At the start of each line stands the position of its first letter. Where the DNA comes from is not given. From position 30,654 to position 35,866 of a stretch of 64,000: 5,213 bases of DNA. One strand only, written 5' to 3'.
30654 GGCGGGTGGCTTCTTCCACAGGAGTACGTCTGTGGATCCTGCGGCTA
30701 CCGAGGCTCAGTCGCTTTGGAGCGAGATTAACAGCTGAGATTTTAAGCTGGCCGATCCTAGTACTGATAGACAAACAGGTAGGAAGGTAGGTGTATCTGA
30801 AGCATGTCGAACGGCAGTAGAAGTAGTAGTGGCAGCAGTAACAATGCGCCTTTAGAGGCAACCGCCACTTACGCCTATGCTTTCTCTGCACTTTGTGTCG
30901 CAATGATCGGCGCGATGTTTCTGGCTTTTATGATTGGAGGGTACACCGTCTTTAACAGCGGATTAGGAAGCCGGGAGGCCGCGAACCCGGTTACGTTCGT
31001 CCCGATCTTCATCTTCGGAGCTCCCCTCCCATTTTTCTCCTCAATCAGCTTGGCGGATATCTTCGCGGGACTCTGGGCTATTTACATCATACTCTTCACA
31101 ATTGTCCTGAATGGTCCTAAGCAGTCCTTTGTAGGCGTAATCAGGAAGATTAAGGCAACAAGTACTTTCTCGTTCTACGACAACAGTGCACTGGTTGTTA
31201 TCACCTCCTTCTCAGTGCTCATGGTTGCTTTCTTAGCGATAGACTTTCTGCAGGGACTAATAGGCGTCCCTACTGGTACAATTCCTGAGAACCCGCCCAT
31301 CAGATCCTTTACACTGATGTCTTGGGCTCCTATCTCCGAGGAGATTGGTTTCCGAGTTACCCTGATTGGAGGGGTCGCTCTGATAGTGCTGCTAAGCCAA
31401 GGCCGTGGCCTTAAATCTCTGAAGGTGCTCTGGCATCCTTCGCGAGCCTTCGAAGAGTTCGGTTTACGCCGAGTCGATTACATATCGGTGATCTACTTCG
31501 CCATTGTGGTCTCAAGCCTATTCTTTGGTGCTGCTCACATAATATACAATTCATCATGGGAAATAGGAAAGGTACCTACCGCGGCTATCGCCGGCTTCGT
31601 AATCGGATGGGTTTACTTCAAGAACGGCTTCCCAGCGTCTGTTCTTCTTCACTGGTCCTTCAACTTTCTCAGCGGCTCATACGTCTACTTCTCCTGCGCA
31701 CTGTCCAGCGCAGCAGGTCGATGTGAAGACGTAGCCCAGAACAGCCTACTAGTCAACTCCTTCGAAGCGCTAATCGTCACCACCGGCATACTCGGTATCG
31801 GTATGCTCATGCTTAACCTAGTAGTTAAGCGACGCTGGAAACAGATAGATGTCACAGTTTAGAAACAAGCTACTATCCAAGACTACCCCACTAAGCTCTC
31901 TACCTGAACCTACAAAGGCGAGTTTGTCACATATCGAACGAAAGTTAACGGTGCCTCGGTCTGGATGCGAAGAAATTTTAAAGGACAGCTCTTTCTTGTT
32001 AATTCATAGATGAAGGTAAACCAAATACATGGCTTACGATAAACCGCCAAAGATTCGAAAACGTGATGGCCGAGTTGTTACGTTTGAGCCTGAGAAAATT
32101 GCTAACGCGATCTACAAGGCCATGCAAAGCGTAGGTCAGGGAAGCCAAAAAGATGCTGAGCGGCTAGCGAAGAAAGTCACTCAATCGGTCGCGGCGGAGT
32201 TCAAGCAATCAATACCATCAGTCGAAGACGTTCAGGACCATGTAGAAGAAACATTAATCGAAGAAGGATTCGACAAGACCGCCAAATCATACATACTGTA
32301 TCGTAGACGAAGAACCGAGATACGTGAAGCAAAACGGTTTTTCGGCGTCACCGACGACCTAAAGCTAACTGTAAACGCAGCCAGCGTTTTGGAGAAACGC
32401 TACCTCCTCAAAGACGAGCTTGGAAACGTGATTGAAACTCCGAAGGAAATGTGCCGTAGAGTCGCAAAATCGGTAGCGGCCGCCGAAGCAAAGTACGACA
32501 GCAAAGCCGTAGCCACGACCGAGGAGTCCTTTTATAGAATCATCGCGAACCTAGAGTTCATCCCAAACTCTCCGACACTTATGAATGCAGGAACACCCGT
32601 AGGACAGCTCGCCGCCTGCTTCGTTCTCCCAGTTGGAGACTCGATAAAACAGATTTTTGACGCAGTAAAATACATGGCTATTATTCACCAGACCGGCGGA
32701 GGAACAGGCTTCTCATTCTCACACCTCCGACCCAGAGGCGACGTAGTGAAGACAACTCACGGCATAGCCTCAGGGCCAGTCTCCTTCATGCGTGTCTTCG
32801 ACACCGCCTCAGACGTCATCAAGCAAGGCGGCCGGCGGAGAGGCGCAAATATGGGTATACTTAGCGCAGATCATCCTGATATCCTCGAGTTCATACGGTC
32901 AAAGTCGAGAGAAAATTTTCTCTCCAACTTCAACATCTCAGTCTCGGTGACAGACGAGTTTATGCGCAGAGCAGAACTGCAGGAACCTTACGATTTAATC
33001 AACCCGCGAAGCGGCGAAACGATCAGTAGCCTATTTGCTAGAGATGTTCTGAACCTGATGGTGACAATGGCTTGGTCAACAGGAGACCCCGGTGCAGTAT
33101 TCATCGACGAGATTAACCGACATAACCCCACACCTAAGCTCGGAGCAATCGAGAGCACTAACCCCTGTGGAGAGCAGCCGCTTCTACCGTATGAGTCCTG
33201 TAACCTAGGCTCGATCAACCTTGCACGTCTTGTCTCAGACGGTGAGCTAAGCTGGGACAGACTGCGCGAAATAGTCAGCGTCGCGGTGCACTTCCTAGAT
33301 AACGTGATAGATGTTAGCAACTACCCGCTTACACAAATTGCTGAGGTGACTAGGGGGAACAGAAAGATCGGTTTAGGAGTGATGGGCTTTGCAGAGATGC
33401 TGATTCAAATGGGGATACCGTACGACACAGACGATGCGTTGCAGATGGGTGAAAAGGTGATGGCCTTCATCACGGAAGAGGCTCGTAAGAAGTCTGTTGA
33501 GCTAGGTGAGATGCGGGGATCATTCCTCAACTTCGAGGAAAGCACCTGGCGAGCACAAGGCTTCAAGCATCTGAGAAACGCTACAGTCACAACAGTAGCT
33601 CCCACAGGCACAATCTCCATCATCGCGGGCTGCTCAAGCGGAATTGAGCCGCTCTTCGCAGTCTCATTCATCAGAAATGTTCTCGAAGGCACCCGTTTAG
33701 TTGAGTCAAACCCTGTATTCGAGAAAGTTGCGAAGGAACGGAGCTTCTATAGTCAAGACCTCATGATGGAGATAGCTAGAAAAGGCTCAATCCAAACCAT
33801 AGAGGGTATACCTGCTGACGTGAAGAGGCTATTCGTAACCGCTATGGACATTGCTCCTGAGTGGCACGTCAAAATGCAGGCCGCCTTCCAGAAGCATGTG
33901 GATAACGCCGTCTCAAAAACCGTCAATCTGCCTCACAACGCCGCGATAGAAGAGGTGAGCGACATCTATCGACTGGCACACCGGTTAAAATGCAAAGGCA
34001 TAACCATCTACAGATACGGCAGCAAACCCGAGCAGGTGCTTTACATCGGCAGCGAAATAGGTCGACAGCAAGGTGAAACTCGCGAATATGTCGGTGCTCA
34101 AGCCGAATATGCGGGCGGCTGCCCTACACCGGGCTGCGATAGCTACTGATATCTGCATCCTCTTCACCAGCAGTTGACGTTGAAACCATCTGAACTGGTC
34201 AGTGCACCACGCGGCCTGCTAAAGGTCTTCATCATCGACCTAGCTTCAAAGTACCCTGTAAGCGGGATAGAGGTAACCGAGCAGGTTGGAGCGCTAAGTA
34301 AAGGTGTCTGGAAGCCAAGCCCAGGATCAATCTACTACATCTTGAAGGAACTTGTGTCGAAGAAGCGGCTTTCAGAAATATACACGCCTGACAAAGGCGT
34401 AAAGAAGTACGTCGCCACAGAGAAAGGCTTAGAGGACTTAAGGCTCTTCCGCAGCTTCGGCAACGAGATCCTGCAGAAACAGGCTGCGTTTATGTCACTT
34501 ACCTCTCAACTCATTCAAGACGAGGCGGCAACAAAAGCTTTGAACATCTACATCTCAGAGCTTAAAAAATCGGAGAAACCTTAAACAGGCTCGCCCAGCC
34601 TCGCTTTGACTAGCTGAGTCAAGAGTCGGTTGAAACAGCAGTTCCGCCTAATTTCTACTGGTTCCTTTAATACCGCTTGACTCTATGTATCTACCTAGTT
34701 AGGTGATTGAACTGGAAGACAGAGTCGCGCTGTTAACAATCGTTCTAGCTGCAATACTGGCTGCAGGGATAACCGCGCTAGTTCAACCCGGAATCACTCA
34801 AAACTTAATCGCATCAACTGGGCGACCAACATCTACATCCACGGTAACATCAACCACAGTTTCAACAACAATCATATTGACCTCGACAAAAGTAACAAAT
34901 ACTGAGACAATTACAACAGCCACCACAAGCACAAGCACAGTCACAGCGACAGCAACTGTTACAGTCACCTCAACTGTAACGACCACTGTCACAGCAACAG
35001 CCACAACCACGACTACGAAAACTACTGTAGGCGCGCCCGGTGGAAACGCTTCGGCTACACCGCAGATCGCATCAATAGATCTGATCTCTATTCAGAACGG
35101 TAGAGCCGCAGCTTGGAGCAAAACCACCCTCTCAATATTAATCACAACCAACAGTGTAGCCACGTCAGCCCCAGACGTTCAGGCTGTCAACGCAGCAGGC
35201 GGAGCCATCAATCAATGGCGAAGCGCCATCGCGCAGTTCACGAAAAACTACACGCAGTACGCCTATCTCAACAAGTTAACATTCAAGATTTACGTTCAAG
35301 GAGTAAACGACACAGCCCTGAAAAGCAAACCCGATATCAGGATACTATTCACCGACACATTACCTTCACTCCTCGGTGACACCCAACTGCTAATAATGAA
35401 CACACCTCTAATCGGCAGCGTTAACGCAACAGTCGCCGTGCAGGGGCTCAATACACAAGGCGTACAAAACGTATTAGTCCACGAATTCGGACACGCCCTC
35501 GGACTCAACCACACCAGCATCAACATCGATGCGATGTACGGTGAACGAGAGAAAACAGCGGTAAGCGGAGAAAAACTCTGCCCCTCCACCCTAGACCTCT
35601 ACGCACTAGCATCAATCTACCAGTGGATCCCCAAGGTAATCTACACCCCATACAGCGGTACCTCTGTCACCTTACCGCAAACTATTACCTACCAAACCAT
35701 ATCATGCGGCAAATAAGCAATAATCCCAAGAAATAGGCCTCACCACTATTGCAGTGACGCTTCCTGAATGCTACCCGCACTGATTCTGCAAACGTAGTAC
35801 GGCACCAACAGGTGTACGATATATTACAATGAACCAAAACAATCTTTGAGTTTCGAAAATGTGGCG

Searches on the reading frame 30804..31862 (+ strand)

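Call 47: search_protein_families(library=pfam, proteins=[window:30804-31862:+], max_evalue=0.00001)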
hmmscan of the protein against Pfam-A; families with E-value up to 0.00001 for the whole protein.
window:30804-31862:+ (352 aa): 1 family
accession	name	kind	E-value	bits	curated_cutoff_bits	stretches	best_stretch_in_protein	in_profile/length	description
PF02517.21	Rce1-like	-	4.4e-11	43.4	22.4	1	166-289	6-93/93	Type II CAAX prenyl endopeptidase Rce1-like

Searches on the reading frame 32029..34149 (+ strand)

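Call 91: search_protein_families(library=pfam, proteins=[window:32029-34149:+], max_evalue=0.00001)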
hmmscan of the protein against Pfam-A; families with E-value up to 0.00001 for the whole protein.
window:32029-34149:+ (706 aa): 3 families
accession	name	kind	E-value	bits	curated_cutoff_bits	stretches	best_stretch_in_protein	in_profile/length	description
PF02867.20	Ribonuc_red_lgC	-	9.6e-135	450.6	23.9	1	195-661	1-523/523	Ribonucleotide reductase, barrel domain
PF00317.26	Ribonuc_red_lgN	-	2.3e-24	85.7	28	1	112-190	2-75/77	Ribonucleotide reductase, all-alpha domain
PF03477.21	ATP-cone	-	5.9e-24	84.9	25.8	1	8-96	2-87/88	ATP cone domain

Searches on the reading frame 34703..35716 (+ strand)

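Call 47: search_protein_families(library=pfam, proteins=[window:34703-35716:+], max_evalue=0.00001)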
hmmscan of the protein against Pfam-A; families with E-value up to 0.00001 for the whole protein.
window:34703-35716:+ (337 aa): 1 family
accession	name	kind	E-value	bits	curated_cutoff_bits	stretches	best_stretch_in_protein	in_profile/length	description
PF00413.30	Peptidase_M10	-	3e-06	27.6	24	0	251-283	105-137/159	Matrixin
